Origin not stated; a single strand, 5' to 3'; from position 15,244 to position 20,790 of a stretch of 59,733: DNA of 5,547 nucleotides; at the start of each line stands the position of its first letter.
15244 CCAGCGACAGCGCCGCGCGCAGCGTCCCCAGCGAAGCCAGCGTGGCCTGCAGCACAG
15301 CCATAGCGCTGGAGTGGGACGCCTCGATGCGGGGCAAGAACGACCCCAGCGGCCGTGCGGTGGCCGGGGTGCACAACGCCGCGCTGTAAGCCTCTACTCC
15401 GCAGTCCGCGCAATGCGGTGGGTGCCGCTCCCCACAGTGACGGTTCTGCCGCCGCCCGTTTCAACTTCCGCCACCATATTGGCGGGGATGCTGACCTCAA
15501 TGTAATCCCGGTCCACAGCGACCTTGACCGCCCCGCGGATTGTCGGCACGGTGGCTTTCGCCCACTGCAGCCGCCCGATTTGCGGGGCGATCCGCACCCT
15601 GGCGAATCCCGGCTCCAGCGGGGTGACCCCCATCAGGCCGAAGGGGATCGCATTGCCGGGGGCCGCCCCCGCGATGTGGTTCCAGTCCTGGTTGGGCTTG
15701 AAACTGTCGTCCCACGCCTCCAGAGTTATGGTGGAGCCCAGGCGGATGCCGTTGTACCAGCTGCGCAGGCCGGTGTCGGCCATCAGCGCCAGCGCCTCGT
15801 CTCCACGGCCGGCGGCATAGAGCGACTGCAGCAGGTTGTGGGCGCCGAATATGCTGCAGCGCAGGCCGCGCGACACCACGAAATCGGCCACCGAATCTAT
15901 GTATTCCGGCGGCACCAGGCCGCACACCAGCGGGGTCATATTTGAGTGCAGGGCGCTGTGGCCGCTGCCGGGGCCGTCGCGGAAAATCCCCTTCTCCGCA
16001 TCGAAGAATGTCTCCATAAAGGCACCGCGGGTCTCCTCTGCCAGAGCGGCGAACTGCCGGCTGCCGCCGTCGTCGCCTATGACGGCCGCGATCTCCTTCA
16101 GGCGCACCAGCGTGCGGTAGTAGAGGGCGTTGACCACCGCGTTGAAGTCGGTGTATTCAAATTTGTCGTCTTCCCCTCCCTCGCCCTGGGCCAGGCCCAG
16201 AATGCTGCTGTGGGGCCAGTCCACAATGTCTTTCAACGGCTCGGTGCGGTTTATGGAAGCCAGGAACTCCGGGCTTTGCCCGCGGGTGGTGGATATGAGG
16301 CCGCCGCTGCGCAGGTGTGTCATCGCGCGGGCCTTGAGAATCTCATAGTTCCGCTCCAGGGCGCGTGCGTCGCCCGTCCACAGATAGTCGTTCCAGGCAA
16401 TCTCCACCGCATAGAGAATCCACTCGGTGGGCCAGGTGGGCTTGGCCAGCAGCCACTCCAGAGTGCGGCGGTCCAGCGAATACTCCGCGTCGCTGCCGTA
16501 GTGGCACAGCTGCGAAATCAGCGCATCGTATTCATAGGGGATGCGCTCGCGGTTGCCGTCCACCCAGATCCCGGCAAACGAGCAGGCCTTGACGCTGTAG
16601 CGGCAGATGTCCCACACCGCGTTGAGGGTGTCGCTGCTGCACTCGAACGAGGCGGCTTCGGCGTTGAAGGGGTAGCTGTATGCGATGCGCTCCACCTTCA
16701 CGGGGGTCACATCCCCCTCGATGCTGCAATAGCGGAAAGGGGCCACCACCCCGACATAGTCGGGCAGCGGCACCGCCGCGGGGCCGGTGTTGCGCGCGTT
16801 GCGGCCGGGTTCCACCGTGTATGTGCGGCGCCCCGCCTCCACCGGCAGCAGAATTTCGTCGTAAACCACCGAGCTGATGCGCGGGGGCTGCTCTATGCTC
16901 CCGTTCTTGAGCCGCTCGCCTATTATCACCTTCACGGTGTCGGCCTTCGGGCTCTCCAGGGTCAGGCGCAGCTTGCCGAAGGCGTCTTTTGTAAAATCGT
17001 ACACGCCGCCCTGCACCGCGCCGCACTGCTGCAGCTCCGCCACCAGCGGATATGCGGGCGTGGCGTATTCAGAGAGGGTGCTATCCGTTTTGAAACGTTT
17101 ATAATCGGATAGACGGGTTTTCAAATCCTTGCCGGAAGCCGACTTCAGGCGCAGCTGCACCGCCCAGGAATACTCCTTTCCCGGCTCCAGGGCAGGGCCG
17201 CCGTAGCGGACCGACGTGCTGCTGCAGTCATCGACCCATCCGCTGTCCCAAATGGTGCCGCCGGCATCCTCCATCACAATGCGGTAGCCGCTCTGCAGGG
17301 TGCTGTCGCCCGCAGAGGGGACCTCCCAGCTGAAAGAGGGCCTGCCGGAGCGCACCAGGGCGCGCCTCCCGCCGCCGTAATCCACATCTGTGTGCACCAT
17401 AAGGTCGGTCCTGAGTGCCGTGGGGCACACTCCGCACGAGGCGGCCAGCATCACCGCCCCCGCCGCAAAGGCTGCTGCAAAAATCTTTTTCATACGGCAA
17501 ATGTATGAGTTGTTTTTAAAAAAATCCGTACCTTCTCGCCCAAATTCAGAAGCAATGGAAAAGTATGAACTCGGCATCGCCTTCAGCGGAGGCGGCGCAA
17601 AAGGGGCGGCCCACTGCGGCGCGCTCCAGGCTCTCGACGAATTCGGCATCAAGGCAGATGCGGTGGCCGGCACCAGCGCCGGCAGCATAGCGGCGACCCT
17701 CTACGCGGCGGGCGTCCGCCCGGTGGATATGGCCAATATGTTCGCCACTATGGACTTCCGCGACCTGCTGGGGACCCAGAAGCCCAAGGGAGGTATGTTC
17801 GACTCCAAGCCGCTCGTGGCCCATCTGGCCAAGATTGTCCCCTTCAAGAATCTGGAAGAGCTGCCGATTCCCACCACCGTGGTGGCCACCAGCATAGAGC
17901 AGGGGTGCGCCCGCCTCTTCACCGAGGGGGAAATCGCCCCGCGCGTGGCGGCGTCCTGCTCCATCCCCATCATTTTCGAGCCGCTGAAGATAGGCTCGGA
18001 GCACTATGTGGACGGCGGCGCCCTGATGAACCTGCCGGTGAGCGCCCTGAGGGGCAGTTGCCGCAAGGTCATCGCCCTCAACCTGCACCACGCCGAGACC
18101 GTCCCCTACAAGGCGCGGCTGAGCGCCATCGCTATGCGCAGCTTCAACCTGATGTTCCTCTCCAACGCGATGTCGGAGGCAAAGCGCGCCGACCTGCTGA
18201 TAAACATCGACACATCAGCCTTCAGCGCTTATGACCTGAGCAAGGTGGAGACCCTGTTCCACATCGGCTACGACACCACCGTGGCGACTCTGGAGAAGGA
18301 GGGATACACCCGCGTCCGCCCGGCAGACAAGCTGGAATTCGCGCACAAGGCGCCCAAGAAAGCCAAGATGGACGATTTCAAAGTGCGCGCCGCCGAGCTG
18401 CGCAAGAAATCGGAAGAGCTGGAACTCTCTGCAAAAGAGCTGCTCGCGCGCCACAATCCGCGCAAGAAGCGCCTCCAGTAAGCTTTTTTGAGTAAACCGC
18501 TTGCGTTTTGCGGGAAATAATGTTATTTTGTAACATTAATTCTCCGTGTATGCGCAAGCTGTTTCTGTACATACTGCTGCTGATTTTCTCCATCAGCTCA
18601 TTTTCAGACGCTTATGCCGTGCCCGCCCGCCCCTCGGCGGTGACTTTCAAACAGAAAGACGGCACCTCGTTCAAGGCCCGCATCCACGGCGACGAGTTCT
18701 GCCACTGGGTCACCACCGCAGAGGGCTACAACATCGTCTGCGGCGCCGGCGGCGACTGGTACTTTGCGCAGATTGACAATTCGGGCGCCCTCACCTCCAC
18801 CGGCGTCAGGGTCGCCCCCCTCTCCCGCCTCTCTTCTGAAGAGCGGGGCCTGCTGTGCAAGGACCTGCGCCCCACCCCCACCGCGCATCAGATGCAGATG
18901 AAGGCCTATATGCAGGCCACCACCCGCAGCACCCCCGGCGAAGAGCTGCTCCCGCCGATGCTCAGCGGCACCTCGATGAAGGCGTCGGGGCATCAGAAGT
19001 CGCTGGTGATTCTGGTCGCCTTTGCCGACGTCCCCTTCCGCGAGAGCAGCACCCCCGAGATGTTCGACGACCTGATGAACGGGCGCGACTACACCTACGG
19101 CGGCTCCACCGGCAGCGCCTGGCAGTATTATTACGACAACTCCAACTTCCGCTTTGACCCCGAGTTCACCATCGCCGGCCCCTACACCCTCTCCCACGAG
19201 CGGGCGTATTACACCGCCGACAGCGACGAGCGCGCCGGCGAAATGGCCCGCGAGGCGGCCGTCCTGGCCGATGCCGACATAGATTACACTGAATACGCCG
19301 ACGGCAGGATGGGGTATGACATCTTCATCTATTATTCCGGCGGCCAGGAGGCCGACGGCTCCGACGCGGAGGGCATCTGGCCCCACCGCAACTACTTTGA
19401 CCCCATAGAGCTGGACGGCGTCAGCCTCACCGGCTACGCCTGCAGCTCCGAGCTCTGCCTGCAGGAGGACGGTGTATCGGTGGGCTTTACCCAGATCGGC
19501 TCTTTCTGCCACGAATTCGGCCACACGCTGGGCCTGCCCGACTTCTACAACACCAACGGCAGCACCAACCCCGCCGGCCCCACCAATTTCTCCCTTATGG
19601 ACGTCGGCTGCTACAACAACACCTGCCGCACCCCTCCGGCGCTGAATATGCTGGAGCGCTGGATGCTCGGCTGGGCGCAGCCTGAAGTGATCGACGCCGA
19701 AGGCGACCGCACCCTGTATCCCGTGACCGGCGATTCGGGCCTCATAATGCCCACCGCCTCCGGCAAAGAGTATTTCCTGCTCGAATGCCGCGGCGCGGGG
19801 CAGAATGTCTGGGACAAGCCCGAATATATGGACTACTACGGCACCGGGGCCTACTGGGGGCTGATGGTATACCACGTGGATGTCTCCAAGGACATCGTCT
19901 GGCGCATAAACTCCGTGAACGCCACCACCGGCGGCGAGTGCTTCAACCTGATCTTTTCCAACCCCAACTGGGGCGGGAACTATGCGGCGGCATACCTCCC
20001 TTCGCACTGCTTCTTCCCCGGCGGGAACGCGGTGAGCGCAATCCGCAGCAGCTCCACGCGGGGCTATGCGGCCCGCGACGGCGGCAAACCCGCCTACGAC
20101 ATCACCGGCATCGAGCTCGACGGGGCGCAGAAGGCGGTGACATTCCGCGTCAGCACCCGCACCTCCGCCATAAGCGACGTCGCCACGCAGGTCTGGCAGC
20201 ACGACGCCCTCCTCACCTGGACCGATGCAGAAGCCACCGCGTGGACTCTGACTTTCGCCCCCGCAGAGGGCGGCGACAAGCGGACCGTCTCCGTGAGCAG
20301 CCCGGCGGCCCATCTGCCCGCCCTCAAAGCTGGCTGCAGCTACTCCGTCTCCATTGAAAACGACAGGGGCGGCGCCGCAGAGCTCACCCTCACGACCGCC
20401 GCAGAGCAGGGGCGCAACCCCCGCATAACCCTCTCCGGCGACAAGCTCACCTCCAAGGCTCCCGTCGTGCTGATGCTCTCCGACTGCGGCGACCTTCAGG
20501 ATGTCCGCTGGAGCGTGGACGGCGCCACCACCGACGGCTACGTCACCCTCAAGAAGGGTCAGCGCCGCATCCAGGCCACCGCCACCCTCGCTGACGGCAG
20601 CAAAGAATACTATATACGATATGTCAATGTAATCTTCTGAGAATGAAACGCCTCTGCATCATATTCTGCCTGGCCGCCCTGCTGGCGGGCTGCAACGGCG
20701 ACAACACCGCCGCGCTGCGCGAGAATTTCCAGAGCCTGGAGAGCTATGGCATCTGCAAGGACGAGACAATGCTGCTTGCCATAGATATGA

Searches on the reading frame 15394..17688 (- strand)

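Call 50: search_protein_families(library=pfam, proteins=[window:15394-17688:-], max_evalue=0.001)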
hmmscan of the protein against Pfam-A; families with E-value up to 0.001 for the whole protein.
window:15394-17688:- (764 aa): 3 families
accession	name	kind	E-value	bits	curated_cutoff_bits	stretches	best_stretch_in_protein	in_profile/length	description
PF17389.8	Bac_rhamnosid6H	-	5.7e-37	128.2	24.5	1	344-679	2-333/339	Bacterial alpha-L-rhamnosidase 6 hairpin glycosidase domain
PF25788.1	Ig_Rha78A_N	-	1.7e-14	54.4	27.4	1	113-183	16-87/105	Rha78A-like, N-terminal immunoglobulin domain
PF17390.7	Bac_rhamnosid_C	-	5.1e-09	36.3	22.1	1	687-746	1-65/78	Bacterial alpha-L-rhamnosidase C-terminal domain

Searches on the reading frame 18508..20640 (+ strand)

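Call 50: search_protein_families(library=pfam, proteins=[window:18508-20640:+], max_evalue=0.001)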
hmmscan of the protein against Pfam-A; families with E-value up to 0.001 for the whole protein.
window:18508-20640:+ (710 aa): 1 family
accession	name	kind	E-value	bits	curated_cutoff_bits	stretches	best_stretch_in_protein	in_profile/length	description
PF05547.17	Peptidase_M6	-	2.1e-12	47.4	22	1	265-374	156-270/294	Immune inhibitor A peptidase M6, catalytic domain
